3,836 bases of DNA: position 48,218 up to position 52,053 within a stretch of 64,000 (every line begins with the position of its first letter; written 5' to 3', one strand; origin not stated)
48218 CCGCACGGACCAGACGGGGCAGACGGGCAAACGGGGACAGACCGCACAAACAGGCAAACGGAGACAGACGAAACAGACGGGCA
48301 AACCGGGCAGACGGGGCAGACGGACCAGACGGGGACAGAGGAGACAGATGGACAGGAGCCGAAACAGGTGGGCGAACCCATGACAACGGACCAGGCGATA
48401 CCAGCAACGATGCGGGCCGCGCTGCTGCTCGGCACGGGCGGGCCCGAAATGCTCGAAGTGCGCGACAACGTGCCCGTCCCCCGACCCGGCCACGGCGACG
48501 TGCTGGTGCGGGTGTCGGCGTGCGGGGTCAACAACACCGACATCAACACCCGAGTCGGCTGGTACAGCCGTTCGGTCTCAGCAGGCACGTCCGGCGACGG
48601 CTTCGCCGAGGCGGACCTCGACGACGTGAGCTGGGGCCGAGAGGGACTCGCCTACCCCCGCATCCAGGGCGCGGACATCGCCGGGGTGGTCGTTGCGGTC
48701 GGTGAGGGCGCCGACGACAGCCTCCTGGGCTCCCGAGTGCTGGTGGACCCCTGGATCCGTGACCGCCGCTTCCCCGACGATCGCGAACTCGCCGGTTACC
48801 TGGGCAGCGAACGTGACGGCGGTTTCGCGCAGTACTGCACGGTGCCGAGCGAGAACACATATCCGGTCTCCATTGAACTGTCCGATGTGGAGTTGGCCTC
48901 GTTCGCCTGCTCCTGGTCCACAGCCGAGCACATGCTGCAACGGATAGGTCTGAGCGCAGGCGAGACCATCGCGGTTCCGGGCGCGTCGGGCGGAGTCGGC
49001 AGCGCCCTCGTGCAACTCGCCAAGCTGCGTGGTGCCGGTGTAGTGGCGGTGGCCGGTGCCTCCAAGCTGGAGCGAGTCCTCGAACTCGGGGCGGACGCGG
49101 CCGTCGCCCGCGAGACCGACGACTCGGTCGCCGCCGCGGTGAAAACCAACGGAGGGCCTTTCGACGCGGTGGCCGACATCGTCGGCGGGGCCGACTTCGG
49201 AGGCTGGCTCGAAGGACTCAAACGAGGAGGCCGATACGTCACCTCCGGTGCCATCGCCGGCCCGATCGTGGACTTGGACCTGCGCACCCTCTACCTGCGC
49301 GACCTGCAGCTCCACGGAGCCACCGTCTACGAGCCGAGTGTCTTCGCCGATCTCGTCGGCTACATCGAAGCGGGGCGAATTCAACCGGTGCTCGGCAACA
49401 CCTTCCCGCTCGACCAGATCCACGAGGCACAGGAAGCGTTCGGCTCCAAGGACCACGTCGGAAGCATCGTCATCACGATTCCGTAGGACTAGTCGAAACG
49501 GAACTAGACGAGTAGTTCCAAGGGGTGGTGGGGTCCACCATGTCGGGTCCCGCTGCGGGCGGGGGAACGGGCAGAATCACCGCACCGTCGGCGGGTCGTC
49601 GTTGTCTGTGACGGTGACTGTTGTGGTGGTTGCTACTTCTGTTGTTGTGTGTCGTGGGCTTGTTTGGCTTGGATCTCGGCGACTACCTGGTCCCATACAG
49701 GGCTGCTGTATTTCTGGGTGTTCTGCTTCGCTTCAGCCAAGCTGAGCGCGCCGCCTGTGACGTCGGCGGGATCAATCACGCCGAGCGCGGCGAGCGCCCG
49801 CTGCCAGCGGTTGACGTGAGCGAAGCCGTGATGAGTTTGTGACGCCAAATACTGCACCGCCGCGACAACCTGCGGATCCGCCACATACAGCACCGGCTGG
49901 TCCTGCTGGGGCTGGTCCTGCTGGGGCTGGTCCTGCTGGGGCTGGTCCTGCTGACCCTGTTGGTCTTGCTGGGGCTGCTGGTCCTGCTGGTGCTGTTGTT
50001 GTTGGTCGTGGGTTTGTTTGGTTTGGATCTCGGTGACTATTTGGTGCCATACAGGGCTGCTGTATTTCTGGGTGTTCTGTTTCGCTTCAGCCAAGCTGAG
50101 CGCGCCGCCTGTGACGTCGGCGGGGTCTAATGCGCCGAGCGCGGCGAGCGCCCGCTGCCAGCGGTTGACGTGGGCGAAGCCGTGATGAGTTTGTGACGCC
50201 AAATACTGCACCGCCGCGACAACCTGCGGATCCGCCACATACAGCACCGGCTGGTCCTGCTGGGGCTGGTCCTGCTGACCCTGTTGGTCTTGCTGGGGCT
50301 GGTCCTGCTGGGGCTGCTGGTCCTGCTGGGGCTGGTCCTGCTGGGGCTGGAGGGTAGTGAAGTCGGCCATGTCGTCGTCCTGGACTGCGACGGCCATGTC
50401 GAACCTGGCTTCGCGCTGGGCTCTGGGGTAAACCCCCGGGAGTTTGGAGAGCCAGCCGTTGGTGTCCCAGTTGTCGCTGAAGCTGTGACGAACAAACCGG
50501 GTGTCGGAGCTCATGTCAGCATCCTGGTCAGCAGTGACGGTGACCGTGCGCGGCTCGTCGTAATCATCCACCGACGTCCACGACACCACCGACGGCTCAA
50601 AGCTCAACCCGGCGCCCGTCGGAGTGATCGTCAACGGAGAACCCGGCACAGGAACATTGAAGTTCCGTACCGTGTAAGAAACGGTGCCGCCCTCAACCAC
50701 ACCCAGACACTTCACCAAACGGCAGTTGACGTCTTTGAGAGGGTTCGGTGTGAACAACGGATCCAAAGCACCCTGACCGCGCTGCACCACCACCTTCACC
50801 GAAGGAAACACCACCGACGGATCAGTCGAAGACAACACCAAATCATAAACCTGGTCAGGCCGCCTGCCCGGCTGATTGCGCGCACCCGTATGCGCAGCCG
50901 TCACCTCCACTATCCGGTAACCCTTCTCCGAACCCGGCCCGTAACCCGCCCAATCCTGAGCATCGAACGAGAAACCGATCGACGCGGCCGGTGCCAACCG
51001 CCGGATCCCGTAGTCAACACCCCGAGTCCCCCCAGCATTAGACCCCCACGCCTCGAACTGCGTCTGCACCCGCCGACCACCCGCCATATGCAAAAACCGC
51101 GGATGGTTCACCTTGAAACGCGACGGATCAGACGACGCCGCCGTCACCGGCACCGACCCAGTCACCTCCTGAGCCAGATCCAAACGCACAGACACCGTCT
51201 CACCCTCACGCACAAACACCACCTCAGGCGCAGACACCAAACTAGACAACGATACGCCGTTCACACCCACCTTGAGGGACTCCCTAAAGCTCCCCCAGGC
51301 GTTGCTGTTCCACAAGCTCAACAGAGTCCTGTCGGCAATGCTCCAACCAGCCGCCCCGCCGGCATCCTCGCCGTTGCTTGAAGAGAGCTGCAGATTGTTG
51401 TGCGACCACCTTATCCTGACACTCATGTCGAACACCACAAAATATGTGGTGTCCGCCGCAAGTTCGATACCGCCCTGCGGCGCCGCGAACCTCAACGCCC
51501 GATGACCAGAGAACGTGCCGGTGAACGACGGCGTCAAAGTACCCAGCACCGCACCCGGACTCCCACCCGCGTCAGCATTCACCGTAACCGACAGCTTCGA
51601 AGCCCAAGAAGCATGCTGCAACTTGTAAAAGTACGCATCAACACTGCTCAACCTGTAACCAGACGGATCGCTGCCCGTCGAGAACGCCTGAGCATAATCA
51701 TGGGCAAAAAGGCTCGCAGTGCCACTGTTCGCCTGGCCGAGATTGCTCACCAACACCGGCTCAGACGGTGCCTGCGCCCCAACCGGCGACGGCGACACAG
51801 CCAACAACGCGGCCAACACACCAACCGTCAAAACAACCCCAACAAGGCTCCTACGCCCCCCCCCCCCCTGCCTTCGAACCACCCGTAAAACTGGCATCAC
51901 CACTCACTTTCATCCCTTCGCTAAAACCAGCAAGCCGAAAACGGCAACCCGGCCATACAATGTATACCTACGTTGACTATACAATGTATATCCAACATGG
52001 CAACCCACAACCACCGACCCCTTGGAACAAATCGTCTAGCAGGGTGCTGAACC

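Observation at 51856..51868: G13 homopolymer inside the signal-peptide codons of a secreted repeat protein: candidate phase-variation switch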

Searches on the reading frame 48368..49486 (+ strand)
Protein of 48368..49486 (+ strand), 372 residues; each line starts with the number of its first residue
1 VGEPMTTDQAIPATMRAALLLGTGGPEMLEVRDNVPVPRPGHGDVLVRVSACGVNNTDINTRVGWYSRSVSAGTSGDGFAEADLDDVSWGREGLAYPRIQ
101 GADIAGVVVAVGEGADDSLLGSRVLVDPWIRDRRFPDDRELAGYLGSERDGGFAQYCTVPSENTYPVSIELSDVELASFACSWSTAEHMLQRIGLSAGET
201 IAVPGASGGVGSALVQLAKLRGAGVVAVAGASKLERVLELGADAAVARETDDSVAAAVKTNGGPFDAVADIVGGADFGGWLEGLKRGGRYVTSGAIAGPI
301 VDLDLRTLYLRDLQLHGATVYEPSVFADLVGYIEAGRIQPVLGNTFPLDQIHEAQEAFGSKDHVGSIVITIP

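Call 5: search_protein_families(library=pfam, proteins=[window:48368-49486:+], max_evalue=0.01)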
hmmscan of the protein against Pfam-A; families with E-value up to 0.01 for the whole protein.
window:48368-49486:+ (372 aa): 3 families
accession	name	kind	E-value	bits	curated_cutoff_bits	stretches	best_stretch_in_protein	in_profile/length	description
PF00107.32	ADH_zinc_N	-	4.8e-20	72.3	31.8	1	209-330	1-124/129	Zinc-binding dehydrogenase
PF08240.17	ADH_N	-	3e-16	60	23.5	1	42-167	2-102/104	Alcohol dehydrogenase GroES-like domain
PF13602.12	ADH_zinc_N_2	-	5.6e-15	56.9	27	1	240-369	1-134/134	Zinc-binding dehydrogenase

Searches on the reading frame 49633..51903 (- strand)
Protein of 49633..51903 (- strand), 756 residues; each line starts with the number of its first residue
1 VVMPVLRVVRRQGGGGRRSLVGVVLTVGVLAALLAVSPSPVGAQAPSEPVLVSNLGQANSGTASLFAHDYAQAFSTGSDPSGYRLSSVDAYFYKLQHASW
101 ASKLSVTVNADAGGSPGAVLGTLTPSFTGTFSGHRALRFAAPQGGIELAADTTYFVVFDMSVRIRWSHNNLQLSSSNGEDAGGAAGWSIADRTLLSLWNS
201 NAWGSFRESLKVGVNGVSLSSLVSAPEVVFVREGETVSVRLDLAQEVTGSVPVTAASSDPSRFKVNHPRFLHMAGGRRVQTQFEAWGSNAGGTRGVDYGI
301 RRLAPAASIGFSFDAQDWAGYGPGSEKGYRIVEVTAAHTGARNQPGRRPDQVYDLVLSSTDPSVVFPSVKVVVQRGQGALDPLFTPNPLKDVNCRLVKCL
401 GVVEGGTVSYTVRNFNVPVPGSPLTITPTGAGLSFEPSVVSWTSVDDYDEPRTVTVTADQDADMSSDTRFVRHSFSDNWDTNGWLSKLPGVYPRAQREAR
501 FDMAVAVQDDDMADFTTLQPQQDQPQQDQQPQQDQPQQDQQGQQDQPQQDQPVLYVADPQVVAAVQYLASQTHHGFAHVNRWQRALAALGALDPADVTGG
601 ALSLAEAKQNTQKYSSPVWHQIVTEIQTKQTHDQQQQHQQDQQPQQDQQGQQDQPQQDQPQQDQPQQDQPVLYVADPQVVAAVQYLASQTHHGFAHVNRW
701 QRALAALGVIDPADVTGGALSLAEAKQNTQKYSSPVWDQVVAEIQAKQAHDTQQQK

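Call 5: search_protein_families(library=pfam, proteins=[window:49633-51903:-], max_evalue=0.01)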
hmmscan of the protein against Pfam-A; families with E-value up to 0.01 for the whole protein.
window:49633-51903:- (756 aa): 1 family
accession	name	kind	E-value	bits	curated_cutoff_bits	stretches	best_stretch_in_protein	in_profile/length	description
PF16733.10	NRho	-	0.0097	16.5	27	0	548-579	34-65/69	Rhomboid N-terminal domain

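Call 6: search_protein_families(library=ncbifam, proteins=[window:49633-51903:-], max_evalue=0.1)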
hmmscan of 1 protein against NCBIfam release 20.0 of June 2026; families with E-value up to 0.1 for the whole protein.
window:49633-51903:- (756 aa): 2 families
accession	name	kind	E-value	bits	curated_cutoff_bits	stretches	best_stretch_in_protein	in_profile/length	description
NF041539.1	choice_anch_R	domain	8.7e-23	81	30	1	53-216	1-154/155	choice-of-anchor R domain-containing protein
NF009487.0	PRK12849.1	subfamily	0.039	12.2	352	0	679-723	464-506/543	chaperonin GroEL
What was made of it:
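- On SSR-mediated phase-variable (contingency) locus, translational type: Choice-of-anchor R domain hit of 81 bits against a cutoff of 30 (call 6).
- On Choice-of-anchor R domain proteins (NCBIfam NF041539): Residues 53-216, E = 8.7e-23, 81 bits against a cutoff of 30 (call 6).
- It has a Sec-type signal peptide and a choice-of-anchor R domain (call 6).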

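Call 7: find_homologous_proteins(query=window:49633-51903:-, max_evalue=0.001)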
Query window:49633-51903:- (756 aa): 25 proteins with E <= 0.001 among 8000 candidates.
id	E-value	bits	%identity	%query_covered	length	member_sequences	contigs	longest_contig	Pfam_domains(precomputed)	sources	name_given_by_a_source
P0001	4.2e-280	950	74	50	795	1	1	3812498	-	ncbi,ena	-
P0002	2.2e-253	861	62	62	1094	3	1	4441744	-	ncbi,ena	-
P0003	2.5e-253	861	54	67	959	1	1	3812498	-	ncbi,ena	-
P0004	4.6e-242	824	55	67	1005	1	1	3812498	-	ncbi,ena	-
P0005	8.4e-222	757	53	60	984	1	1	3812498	-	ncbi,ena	-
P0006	1.7e-211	723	52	60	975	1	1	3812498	-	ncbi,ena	-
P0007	4.7e-198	678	58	65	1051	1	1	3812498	-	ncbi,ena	-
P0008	2.2e-197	676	60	64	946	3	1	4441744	-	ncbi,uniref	ncbi:choice-of-anchor R domain-containing protein [Candidatus Poriferisodalis sp.]|uniref:choice-of-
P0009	3.5e-188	646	56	65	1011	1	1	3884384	-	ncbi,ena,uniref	ncbi:choice-of-anchor R domain-containing protein [Candidatus Poriferisocius sp.]|uniref:choice-of-a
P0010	8.1e-183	628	56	63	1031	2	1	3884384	-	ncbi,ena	-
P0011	1.2e-177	611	54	63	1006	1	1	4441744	-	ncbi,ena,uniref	ncbi:choice-of-anchor R domain-containing protein [Candidatus Poriferisodalis sp.]|uniref:choice-of-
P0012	6.8e-175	602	52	62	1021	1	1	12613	-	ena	-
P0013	4.4e-170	586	47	94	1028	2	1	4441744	-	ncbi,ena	-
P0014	4.9e-168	579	47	93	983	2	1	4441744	-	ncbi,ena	-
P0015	1.1e-150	522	53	54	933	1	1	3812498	-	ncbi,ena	-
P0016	2.8e-138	481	38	64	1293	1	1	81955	-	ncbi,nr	ncbi:MAG: hypothetical protein OXH86_04160, partial [Acidimicrobiaceae bacterium]|nr:hypothetical pr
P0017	4.0e-129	450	43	84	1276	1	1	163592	-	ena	-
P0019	2.8e-55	206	46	24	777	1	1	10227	-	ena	-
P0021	1.0e-42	165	55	25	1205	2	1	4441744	-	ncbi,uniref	ncbi:choice-of-anchor R domain-containing protein [Candidatus Poriferisodalis sp.]|uniref:choice-of-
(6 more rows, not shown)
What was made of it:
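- On Choice-of-anchor R domain proteins (NCBIfam NF041539): Homologs are named the same way by NCBI (call 7).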

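Call 10: find_encoding_contigs(protein=P0002, flank=3000, max_places=3)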
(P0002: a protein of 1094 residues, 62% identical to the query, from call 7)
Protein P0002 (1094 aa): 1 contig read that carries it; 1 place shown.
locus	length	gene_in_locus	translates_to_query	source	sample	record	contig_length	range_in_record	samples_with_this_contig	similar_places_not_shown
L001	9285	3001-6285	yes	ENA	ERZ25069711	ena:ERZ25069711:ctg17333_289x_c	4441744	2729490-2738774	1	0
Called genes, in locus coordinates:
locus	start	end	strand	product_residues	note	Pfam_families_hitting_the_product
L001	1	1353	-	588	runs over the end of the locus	PF00860:Xan_ur_permease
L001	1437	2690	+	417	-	PF02403:Seryl_tRNA_N, PF00587:tRNA-synt_2b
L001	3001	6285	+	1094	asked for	-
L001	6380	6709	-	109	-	PF02537:CRCB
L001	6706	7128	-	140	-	PF02537:CRCB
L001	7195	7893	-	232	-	PF05908:Gamma_PGA_hydro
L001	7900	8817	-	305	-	PF02683:DsbD_TM (weak)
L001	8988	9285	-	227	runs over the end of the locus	PF08534:Redoxin, PF00578:AhpC-TSA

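Call 11: find_encoding_contigs(protein=P0003, flank=3000, max_places=3)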
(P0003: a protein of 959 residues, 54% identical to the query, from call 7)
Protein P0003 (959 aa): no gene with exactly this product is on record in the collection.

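Call 25: find_encoding_contigs(protein=P0001, flank=4000, max_places=3)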
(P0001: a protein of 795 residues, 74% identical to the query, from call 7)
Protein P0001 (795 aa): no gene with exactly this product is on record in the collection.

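Call 26: find_encoding_contigs(protein=P0004, flank=3000, max_places=3)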
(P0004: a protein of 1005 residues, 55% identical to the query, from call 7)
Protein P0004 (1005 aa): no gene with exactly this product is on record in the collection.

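Call 34: find_encoding_contigs(protein=P0012, flank=1500, max_places=4)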
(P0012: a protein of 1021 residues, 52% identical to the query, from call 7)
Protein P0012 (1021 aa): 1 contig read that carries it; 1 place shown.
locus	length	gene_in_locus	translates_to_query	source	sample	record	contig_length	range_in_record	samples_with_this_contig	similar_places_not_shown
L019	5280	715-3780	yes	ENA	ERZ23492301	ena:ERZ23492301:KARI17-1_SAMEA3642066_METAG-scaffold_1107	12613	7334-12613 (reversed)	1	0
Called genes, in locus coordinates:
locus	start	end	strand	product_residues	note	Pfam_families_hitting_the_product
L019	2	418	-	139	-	?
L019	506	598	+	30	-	-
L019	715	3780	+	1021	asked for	-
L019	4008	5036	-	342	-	PF00561:Abhydrolase_1, PF12146:Hydrolase_4, PF12697:Abhydrolase_6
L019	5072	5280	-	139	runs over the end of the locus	PF22091:DUF6941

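Call 35: find_encoding_contigs(protein=P0017, flank=1500, max_places=4)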
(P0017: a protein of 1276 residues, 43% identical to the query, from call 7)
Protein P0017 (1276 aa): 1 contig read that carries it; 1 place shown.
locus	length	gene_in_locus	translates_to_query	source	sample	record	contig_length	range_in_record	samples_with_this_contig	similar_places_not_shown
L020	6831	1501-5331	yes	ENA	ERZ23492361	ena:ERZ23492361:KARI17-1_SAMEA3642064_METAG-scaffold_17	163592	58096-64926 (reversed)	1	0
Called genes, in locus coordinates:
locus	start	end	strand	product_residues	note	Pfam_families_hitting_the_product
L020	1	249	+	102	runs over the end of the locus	PF07978:NIPSNAP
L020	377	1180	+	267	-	PF03328:HpcH_HpaI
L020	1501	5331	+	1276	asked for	-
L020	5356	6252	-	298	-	-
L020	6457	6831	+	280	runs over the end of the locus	PF00092:VWA (weak)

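Call 36: find_encoding_contigs(protein=P0016, flank=1500, max_places=4)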
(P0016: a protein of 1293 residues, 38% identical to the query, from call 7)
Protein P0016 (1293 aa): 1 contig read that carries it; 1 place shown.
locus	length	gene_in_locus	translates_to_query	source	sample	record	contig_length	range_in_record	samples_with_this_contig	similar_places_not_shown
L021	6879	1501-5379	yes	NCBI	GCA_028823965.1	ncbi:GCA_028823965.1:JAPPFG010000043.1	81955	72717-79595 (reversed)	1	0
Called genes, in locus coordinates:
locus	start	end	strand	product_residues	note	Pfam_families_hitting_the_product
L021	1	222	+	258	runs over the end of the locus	PF00005:ABC_tran, PF13304:AAA_21 (faint)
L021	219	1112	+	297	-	PF18075:FtsX_ECD, PF02687:FtsX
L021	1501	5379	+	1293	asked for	-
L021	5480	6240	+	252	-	-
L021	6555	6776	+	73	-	-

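Call 62: find_encoding_contigs(protein=P0021, flank=1000, max_places=2)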
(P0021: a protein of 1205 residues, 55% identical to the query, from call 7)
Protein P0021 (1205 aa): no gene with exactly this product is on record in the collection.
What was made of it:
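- Tried and rejected: None is on record (calls 11, 25, 26, 62).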

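Call 63: find_encoding_contigs(protein=P0019, flank=1000, max_places=2)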
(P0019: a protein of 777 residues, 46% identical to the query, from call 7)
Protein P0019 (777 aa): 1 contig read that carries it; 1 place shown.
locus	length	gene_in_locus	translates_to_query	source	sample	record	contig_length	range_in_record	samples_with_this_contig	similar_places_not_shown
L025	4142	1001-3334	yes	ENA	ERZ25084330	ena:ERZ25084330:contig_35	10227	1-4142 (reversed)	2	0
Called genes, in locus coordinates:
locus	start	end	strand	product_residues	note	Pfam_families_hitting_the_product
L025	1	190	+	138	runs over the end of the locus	PF13657:Couple_hipA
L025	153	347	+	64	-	PF07804:HipA_C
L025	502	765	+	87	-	-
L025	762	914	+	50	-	-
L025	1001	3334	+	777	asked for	-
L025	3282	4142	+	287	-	?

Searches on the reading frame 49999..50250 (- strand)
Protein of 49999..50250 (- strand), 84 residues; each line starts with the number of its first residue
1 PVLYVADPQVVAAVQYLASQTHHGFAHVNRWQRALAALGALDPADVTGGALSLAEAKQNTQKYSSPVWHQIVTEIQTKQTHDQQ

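Call 54: search_protein_families(library=pfam, proteins=[window:49999-50250:-], max_evalue=1)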
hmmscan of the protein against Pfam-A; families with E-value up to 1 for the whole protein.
seq(84 aa): 0 families
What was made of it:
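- Tried and rejected: Pfam finds nothing for the middle domain or the C-terminal module (call 54).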
